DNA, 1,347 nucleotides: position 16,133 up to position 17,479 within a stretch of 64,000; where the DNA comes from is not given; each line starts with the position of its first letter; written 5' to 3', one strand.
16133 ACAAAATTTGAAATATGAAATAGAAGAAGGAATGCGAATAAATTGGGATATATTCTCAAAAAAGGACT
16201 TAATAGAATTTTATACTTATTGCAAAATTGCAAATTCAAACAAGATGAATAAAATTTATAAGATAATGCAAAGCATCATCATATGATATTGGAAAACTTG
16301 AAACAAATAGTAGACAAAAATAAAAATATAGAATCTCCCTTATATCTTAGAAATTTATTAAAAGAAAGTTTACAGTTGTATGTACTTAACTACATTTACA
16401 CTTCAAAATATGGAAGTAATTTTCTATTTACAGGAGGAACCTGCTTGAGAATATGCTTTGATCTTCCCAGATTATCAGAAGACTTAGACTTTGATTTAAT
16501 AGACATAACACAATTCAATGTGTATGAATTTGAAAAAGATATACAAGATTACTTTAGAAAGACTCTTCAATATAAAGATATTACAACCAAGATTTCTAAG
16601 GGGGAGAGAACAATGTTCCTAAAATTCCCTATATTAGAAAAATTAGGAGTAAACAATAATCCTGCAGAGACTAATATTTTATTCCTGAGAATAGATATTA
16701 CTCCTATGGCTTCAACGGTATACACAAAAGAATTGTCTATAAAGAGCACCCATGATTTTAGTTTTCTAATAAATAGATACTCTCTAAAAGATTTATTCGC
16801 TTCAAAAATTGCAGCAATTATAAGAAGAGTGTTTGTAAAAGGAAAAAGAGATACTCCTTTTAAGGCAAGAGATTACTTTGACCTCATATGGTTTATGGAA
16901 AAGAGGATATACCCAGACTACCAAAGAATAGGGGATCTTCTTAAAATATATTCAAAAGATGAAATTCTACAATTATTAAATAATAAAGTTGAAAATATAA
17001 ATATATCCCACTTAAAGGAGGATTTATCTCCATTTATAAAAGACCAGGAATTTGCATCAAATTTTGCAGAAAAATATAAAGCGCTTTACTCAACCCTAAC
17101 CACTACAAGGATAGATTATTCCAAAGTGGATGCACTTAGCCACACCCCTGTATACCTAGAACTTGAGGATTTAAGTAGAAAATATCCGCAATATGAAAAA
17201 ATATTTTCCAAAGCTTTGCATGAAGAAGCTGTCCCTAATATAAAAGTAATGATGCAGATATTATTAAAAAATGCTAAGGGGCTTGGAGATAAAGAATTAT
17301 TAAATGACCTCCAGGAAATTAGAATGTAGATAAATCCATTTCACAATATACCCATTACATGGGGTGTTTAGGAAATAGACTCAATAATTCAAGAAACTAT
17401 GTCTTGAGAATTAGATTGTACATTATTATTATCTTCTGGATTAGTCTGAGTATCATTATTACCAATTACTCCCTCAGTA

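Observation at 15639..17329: AbiEi/AbiEii abortive-infection toxin-antitoxin pair inserted between the two T4SS-like modules, on the opposite strand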

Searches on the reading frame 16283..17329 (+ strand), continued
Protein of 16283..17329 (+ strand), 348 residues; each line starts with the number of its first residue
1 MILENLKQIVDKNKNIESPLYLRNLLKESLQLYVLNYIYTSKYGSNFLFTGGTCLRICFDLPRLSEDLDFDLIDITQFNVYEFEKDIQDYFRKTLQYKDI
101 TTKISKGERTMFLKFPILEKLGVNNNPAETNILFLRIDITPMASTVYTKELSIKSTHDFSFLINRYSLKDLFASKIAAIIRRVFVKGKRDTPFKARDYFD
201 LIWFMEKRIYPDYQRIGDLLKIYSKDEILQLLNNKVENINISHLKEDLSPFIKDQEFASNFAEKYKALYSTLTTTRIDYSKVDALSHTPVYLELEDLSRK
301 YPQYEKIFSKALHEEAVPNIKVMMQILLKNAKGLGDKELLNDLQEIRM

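Call 40: fold_search(model_id=the predicted structure, library=pdb)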
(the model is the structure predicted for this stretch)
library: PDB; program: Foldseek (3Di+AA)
matches with E <= 10: 231; with E <= 0.001: 12
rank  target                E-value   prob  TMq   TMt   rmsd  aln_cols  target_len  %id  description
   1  6j7s                  2.3e-05  1.00  0.40  0.46   8.3       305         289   11  Crystal structure of toxin TglT (unusual type guanylyltransferase-like toxin, Rv1045) wild type protein from Mycobacteri (released 2020-05-13)
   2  6j7o                  4.1e-05  1.00  0.41  0.48   9.3       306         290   10  Crystal structure of toxin TglT (unusual type guanylyltransferase-like toxin, Rv1045) mutant E146Q from Mycobacterium tu (released 2020-05-13)
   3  7c46                  4.5e-05  1.00  0.45  0.53   7.1       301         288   10  Crystal Structure of Rv1045 toxin point variant K189A (released 2021-05-26)
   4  6j7q                  5.5e-05  1.00  0.40  0.46   8.4       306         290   10  Crystal structure of toxin TglT (unusual type guanylyltransferase-like toxin, Rv1045) mutant S78A from Mycobacterium tub (released 2020-05-13)
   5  6y5u                  5.8e-05  1.00  0.44  0.51   7.3       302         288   10  MenT3 (aka TglT), nucleotidyltransferase toxin Rv1045 from Mycobacterium tuberculosis (released 2020-09-16)
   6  4o8s                  5.8e-05  1.00  0.39  0.53   7.6       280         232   18  Crystal structure of JHP933 from Helicobacter pylori (released 2014-09-10)
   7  4ok0_B                7.0e-05  1.00  0.37  0.53   8.4       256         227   14  Crystal structure of putative nucleotidyltransferase from H. pylori (released 2014-04-09)
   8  6j7r                  1.0e-04  1.00  0.42  0.48   8.2       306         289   11  Crystal structure of toxin TglT (unusual type guanylyltransferase-like toxin, Rv1045) mutant S78A co-expressed with TakA (released 2020-05-13)
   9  4ok0_A                1.1e-04  1.00  0.37  0.53   8.4       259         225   14  Crystal structure of putative nucleotidyltransferase from H. pylori (released 2014-04-09)
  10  6j7n                  1.5e-04  1.00  0.37  0.42  10.8       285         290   10  Crystal structure of toxin TglT (unusual type guanylyltransferase-like toxin, Rv1045) mutant D82A co-expressed with TakA (released 2020-05-13)
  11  6j7p                  2.3e-04  1.00  0.42  0.49   7.4       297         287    9  Crystal structure of toxin TglT (unusual type guanylyltransferase-like toxin, Rv1045) mutant E146Q co-expressed with Tak (released 2020-05-13)
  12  8xhr_A                2.6e-04  1.00  0.39  0.46   9.0       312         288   11  Crystal structure of Mycobacterium tuberculosis MenT3 bound with CTP (released 2024-02-28)
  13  7ljn_C                2.1e-02  0.60  0.22  0.22  19.1       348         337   13  Structure of the Bradyrhizobium diazoefficiens CD-NTase CdnG in complex with GTP (released 2021-06-02)
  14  7ljn_B                3.9e-02  0.38  0.20  0.20  18.3       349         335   13  Structure of the Bradyrhizobium diazoefficiens CD-NTase CdnG in complex with GTP (released 2021-06-02)
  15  8shk                  4.3e-02  0.66  0.26  0.25  16.1       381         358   10  Structure of binary complex of mouse cGAS and bound ATP (released 2024-04-24)
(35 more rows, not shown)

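Call 66: find_encoding_contigs(protein=P0123, flank=8000, max_places=3)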
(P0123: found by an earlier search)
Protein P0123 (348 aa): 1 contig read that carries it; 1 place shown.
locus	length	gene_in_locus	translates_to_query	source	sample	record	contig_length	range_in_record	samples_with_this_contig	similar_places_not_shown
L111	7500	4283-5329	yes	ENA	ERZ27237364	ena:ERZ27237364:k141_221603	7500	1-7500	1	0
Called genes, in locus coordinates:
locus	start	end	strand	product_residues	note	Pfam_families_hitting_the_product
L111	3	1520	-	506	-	?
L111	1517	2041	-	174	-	-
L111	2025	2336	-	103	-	-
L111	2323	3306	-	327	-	-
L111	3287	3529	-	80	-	PF04956:TrbC (weak), PF18895:T4SS_pilin (weak)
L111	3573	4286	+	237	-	-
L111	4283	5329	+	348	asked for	PF08843:AbiEii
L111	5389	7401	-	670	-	PF01935:DUF87, PF12846:AAA_10 (weak), PF19044:P-loop_TraG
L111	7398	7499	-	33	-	?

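Call 81: search_dna_similar(query=window:16283-17329:+, collection=phages, mode=protein, max_rows=8)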
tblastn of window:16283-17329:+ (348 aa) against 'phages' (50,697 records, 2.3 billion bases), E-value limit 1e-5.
No match.

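Call 82: search_dna_similar(query=window:16283-17329:+, collection=plasmids, mode=protein, max_rows=8)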
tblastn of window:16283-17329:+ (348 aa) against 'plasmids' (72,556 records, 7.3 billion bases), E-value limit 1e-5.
Records with a match: 18; places in all: 18; records where one place covers at least 80% of the query: 0.
Best place of each record, by identity: <60% 18.
By first word of the organism name: Aliarcobacter 4; Arcobacter 3; Sphingobium 3; Sulfurospirillum 2; Sphingopyxis 2; Agrobacterium 1; Runella 1; Campylobacter 1; Phocaeicola 1.
By predicted mobility (MOB-suite, as given by PLSDB): non-mobilizable 16; mobilizable 1; conjugative 1.
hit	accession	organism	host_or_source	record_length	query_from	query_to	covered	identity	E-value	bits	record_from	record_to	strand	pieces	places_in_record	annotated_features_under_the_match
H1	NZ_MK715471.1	Aliarcobacter cryaerophilus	Greenshell mussel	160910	4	254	72%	28.8%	2e-13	79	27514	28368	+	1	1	nucleotidyl transferase AbiEii/AbiGii toxin family protein | hypothetical protein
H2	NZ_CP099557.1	Aliarcobacter cryaerophilus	Chicken meat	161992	4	254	72%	28.8%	2e-13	79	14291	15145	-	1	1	nucleotidyl transferase AbiEii/AbiGii toxin family protein | hypothetical protein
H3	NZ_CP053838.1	Aliarcobacter faecis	Cell culture,Human septic tank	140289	4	254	72%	28.5%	3e-13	79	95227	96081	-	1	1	nucleotidyl transferase AbiEii/AbiGii toxin family protein | hypothetical protein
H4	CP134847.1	Arcobacter sp. AZ-2023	food,chicken meat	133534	4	254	72%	28.1%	3e-13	78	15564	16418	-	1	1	nucleotidyl transferase AbiEii/AbiGii toxin family protein | hypothetical protein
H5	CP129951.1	Arcobacter sp. DSM 115972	animal,chicken meat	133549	4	254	72%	28.1%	3e-13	78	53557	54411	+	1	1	nucleotidyl transferase AbiEii/AbiGii toxin family protein | hypothetical protein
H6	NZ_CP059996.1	Sulfurospirillum diekertiae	single cell,soil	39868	26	254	66%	30.8%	3e-15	85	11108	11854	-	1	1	nucleotidyl transferase AbiEii/AbiGii toxin family protein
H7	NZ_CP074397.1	Agrobacterium salinitolerans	Cotton,tiaaue sample,root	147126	17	292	79%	25.4%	5e-8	62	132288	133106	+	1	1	nucleotidyl transferase AbiEii/AbiGii toxin family protein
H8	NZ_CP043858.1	Aliarcobacter cibarius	cell culture,Poultry carcass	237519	26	254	66%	29.7%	2e-13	79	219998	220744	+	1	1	nucleotidyl transferase AbiEii/AbiGii toxin family protein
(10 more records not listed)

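Call 83: find_related_loci(query=A2, collection=viral_contigs, flank=5000)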
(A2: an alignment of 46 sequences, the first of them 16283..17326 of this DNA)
Query A2 (348 aa) in viral_contigs; peptide patterns used: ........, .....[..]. (x = any residue, [..] = any of these).
38 stretches matched a pattern, but none encodes a relative of the query by tblastn (E <= 1e-3).

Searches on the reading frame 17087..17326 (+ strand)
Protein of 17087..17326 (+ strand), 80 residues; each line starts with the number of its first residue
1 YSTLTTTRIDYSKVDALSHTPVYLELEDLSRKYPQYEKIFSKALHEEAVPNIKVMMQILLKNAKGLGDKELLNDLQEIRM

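Call 80: search_protein_families(library=pfam, proteins=[window:17087-17326:+], max_evalue=1)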
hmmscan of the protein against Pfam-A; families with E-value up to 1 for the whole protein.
seq(80 aa): 1 family
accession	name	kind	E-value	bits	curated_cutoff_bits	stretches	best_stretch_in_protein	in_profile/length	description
PF14276.11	DUF4363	-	0.14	12.6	27.5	1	24-79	35-90/107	Domain of unknown function (DUF4363)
